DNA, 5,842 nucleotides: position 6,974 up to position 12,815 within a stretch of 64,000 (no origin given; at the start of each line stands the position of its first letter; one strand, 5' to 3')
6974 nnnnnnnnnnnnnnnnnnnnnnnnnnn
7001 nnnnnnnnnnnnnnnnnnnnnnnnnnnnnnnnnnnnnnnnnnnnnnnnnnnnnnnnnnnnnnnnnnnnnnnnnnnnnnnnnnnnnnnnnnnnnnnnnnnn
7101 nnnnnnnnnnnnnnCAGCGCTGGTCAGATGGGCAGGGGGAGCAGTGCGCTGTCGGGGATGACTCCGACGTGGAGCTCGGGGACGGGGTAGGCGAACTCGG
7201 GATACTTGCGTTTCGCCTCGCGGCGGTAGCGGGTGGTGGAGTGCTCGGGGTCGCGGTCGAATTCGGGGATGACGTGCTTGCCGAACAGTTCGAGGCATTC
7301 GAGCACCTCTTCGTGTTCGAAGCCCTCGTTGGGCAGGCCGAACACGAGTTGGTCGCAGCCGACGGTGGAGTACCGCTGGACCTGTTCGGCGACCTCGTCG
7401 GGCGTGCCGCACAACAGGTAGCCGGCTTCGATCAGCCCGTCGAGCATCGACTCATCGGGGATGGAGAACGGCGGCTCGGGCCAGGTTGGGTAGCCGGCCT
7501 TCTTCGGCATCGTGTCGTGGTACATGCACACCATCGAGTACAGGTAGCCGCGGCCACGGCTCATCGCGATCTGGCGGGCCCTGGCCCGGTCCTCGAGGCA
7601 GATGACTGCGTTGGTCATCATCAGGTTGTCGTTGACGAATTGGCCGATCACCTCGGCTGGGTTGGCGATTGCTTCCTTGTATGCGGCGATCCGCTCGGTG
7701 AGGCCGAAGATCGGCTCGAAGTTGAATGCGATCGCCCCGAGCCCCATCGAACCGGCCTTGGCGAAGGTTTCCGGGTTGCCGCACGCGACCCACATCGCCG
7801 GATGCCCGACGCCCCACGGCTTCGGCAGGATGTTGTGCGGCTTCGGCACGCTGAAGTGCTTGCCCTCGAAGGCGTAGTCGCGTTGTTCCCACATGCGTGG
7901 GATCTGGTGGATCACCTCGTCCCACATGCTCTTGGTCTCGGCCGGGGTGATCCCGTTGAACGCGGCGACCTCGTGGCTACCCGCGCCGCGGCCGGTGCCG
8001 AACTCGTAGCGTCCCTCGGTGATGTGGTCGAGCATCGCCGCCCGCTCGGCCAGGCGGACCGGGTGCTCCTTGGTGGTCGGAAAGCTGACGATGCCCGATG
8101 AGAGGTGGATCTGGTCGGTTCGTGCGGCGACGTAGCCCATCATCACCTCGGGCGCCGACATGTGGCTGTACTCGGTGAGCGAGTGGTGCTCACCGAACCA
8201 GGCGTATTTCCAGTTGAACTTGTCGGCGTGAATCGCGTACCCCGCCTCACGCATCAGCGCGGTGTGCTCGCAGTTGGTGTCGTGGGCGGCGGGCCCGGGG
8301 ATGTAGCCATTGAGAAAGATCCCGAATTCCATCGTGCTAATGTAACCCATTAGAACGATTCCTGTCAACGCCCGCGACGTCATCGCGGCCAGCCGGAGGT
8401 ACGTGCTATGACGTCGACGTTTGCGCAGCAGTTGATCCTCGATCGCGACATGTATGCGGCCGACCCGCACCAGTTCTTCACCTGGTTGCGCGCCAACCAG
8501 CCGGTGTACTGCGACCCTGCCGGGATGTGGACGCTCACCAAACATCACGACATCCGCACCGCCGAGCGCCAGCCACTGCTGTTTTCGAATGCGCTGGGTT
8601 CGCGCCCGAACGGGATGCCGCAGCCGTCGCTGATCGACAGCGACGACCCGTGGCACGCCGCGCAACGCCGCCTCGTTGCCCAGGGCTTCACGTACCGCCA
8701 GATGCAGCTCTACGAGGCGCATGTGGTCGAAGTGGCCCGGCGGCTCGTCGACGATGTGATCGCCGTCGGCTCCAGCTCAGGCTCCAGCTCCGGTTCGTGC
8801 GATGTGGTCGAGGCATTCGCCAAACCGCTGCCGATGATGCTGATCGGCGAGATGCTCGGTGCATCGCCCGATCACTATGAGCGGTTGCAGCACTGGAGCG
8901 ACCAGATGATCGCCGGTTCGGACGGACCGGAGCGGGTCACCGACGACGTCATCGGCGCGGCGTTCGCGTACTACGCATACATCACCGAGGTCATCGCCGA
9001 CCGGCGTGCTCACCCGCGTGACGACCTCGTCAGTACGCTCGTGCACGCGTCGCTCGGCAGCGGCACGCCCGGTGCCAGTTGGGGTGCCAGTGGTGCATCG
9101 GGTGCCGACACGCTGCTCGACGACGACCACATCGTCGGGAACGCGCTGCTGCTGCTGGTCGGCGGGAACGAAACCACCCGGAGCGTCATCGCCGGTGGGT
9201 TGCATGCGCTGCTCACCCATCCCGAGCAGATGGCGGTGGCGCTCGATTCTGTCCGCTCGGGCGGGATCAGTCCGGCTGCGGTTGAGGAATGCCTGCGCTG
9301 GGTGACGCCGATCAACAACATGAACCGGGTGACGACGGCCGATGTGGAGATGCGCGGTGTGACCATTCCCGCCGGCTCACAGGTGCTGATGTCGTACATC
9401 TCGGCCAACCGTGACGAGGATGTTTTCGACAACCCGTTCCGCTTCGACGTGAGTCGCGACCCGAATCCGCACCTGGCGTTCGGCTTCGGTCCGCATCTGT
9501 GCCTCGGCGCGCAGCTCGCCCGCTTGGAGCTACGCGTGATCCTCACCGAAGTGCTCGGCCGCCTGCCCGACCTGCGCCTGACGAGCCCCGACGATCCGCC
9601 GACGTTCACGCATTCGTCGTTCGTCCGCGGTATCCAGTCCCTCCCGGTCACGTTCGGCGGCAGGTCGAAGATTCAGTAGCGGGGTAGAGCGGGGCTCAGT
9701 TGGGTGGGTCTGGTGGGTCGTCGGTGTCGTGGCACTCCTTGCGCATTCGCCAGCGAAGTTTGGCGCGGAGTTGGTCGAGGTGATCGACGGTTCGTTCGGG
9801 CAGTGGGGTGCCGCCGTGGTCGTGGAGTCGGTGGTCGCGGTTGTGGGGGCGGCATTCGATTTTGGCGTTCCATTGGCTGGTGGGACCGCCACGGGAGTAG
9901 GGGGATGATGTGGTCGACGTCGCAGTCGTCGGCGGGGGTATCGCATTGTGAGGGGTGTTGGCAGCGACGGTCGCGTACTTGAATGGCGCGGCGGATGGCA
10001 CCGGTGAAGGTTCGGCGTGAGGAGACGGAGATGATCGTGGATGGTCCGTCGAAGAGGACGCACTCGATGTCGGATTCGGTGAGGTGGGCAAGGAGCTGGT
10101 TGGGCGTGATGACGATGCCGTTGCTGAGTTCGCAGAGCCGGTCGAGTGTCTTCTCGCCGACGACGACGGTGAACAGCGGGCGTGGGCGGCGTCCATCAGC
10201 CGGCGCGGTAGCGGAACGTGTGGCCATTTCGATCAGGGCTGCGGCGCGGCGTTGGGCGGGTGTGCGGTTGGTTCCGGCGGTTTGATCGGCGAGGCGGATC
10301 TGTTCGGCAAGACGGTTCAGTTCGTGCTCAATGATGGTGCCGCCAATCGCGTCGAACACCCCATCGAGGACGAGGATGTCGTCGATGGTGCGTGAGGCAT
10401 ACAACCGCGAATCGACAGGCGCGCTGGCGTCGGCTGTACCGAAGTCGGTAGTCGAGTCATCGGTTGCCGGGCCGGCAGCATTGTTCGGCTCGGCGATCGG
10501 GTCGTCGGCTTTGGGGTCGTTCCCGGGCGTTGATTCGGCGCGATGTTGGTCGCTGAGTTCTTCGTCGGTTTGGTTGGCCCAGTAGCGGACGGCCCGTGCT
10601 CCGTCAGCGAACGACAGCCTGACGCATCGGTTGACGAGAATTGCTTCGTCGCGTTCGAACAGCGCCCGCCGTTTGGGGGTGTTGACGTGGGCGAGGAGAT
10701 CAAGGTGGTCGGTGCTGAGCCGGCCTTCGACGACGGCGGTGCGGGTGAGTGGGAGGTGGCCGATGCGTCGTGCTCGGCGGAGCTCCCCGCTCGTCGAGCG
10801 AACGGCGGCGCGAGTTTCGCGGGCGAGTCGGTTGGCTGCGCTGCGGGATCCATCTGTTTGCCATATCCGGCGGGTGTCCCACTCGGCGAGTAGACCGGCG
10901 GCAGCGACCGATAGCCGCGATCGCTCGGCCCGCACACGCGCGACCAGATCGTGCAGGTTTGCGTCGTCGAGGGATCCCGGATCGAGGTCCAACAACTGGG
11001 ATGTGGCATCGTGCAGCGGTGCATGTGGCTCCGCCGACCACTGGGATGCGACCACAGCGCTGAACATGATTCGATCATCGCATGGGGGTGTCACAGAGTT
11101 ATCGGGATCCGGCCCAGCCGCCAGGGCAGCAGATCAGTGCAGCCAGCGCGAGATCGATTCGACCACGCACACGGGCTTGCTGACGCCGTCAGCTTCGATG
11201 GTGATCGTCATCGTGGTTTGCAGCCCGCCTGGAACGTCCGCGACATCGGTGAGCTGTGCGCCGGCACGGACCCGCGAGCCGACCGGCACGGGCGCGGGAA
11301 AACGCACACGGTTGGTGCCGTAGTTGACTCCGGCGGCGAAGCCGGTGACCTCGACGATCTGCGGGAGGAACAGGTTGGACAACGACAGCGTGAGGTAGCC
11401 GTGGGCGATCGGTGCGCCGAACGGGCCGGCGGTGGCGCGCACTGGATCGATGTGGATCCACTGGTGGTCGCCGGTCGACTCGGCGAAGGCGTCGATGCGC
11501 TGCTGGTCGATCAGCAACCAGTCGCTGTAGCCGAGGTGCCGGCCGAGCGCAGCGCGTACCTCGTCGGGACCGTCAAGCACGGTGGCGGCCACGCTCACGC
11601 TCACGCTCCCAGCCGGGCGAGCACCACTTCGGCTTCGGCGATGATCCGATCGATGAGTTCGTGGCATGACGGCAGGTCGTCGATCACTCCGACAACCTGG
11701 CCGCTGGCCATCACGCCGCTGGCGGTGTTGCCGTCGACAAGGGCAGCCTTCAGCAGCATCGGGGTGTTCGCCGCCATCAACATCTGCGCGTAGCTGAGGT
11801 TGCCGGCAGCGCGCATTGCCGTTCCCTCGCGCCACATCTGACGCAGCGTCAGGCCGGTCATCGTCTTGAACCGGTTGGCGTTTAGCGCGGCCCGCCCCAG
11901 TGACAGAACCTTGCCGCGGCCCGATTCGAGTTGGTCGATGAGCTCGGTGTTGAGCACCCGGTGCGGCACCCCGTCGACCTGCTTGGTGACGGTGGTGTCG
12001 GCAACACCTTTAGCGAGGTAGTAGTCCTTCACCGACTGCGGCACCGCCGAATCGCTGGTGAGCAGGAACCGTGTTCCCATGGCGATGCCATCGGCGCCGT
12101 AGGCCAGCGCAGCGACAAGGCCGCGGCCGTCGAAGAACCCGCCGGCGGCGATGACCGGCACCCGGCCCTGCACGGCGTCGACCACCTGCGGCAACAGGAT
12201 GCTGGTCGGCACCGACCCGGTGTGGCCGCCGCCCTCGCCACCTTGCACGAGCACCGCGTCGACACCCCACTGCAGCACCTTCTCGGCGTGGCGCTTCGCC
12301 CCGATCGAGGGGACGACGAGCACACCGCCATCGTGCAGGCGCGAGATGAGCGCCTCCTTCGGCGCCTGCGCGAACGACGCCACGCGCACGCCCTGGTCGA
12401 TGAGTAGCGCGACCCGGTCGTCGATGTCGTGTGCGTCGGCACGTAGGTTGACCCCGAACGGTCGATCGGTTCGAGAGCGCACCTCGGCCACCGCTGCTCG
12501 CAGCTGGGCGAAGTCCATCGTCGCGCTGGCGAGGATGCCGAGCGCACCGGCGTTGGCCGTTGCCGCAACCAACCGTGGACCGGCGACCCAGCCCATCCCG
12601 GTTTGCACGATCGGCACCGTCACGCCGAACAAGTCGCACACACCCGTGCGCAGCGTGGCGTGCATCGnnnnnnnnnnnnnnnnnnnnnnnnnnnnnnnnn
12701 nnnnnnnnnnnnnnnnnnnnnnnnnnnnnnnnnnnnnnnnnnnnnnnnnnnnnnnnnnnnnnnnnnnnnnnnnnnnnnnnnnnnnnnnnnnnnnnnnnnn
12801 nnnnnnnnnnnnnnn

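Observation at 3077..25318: Five exact copies of a 17-bp palindrome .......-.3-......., all at gene boundaries of the catabolic cluster: candidate regulon operator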

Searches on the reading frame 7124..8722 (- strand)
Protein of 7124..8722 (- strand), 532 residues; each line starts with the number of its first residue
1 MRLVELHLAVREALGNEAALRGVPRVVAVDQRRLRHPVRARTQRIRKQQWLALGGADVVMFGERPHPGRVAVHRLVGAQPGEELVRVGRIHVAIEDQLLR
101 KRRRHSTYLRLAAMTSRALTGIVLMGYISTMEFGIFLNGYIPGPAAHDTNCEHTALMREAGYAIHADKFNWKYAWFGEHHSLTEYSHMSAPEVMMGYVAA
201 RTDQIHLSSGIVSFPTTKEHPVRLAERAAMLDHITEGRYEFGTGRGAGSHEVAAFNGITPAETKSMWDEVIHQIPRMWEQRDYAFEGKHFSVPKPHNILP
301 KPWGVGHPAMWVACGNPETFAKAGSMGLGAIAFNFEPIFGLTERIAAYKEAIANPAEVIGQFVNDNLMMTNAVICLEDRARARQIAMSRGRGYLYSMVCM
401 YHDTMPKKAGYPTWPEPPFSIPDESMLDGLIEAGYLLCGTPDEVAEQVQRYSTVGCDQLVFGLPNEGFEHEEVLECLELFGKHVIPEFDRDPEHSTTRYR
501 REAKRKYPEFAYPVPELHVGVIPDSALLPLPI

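Call 6: search_protein_families(library=ncbifam, proteins=[window:7124-8722:-])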
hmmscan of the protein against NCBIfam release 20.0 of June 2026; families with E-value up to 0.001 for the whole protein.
window:7124-8722:- (532 aa): 26 families (the best 25 are shown)
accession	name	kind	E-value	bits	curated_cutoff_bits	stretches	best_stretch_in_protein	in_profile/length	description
TIGR03858.1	LLM_2I7G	subfamily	6e-26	91.2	462.25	1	162-487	31-335/337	Atu2307/SP_0267 family LLM class monooxygenase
TIGR03619.1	F420_Rv2161c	subfamily_domain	1.6e-24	86.9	166.9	1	172-353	13-203/247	TIGR03619 family F420-dependent LLM class oxidoreductase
TIGR03558.1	oxido_grp_1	subfamily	4.3e-24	85.3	166.95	1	153-464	16-308/325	MsnO8 family LLM class oxidoreductase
TIGR04036.1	LLM_CE1758_fam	subfamily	5.5e-23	81.3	479.1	1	131-334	1-201/355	CE1758 family FMN-dependent luciferase-like monooxygenase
TIGR04027.1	LLM_KPN_01858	hypoth_equivalog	9e-23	80.7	412.9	1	164-487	27-324/326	putative FMN-dependent luciferase-like monooxygenase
TIGR04020.1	seco_metab_LLM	subfamily_domain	1.3e-21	77.1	244.45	1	156-478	20-335/341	MupA/Atu3671 family FMN-dependent luciferase-like monooxygenase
TIGR03560.1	F420_Rv1855c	subfamily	6.9e-15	55.5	231.4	1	163-314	19-174/227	TIGR03560 family F420-dependent LLM class oxidoreductase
NF052254.1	luciferase_Alph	exception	1.8e-13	50.5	600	1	131-331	1-190/354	luciferase subunit alpha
TIGR03571.1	lucif_BA3436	subfamily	2e-13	50.3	303.9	1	187-314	65-189/304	TIGR03571 family LLM class oxidoreductase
TIGR03557.1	F420_G6P_family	subfamily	4.8e-13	48.9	210.4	1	161-331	17-186/316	TIGR03557 family F420-dependent LLM class oxidoreductase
NF007802.0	PRK10508.1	equivalog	9.7e-13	47.8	540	1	152-251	22-118/335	luciferase-like monooxygenase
NF002619.0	PRK02271.1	equivalog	2.8e-12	46.6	276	1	162-292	19-138/329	5,10-methylenetetrahydromethanopterin reductase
NF052255.1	luciferase_Beta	exception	6.7e-12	45.1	500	1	131-398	1-253/325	luciferase subunit beta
TIGR03559.1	F420_Rv3520c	subfamily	1.7e-11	43.8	335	1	193-296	42-143/325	LLM class F420-dependent oxidoreductase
TIGR04024.1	F420_NP1902A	hypoth_equivalog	3.3e-10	39.2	345.4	1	194-462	45-311/330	TIGR04024 family LLM class F420-dependent oxidoreductase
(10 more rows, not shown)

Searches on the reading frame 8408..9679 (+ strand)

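Call 6: search_protein_families(library=ncbifam, proteins=[window:8408-9679:+])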
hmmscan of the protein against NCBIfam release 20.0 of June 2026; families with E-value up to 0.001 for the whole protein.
window:8408-9679:+ (423 aa): 9 families
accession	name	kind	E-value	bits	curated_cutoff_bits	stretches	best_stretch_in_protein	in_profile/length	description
NF041177.1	Cyp119_Thmprot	equivalog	6.7e-46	156.7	680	1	24-383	5-337/368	cytochrome P450 Cyp119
NF045816.1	PentlenlactSyn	equivalog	3.2e-39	134.8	700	1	77-416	85-396/396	pentalenolactone synthase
NF041802.1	P450_SolI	exception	9.9e-36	123.1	850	1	74-414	108-420/424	solanimycin biosynthesis cytochrome P450 SolI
TIGR04538.1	P450_cycloAA_1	subfamily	6.2e-35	120.8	500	1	14-393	5-373/395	cytochrome P450, cyclodipeptide synthase-associated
TIGR04515.1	P450_rel_GT_act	subfamily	1.5e-32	113.4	343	1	17-414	30-385/386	P450-derived glycosyltransferase activator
TIGR04458.1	CYP450_TxtE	equivalog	1.6e-31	109.4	500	1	75-415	84-401/403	4-nitrotryptophan synthase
NF050147.1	aminopyruv_ApyO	equivalog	3.6e-18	65.4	525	1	233-385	224-392/444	RiPP biosynthesis cytochrome P450 ApyO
NF045812.1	PentlenOxigase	equivalog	1.1e-09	37.7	800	1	279-385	293-408/444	pentalenene oxygenase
NF051859.1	AlbFlvMonOxTrpSyn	equivalog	2.3e-09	36.4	700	1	190-382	221-423/457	bifunctional albaflavenone monooxygenase/terpene synthase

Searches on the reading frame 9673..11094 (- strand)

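Call 6: search_protein_families(library=ncbifam, proteins=[window:9673-11094:-])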
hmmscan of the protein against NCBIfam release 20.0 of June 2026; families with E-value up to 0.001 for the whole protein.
window:9673-11094:- (473 aa): 0 families

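Call 13: search_protein_families(library=pfam, proteins=[window:9673-11094:-])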
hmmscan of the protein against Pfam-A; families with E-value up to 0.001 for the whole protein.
window:9673-11094:- (473 aa): 1 family
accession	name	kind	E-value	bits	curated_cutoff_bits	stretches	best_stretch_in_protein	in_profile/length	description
PF02720.22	DUF222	-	7.4e-09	35.8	24.4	1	50-375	3-306/306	Domain of unknown function (DUF222)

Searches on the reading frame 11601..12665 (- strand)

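Call 6: search_protein_families(library=ncbifam, proteins=[window:11601-12665:-])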
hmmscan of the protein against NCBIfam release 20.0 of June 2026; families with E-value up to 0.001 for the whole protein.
window:11601-12665:- (354 aa): 8 families
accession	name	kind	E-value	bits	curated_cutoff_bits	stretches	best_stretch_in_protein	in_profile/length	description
TIGR03151.1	enACPred_II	equivalog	2.6e-68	230.5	453.1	2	6-281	1-267/307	enoyl-[acyl-carrier-protein] reductase FabK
NF008398.0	PRK11197.1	subfamily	3.4e-08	32.6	376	1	113-207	245-339/381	L-lactate dehydrogenase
NF033901.1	L_lactate_LldD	exception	1.5e-07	30.8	550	1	114-211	246-343/377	FMN-dependent L-lactate dehydrogenase LldD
TIGR02814.1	pfaD_fam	subfamily_domain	2.4e-07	29.9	449.25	0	16-95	18-103/444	PfaD family polyunsaturated fatty acid/polyketide biosynthesis protein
TIGR03966.1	actino_HemFlav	equivalog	3.8e-07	29.2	470.85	1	113-206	247-340/385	pre-mycofactocin synthase MftD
NF052358.1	GMPRedGuaB1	equivalog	4.5e-05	22.8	675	1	13-77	41-107/479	GMP reductase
TIGR01302.1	IMP_dehydrog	equivalog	5.5e-05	22.2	481.5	0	5-63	23-80/450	IMP dehydrogenase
NF005869.0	PRK07807.1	equivalog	0.00059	19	549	1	11-68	39-98/479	GuaB1 family IMP dehydrogenase-related protein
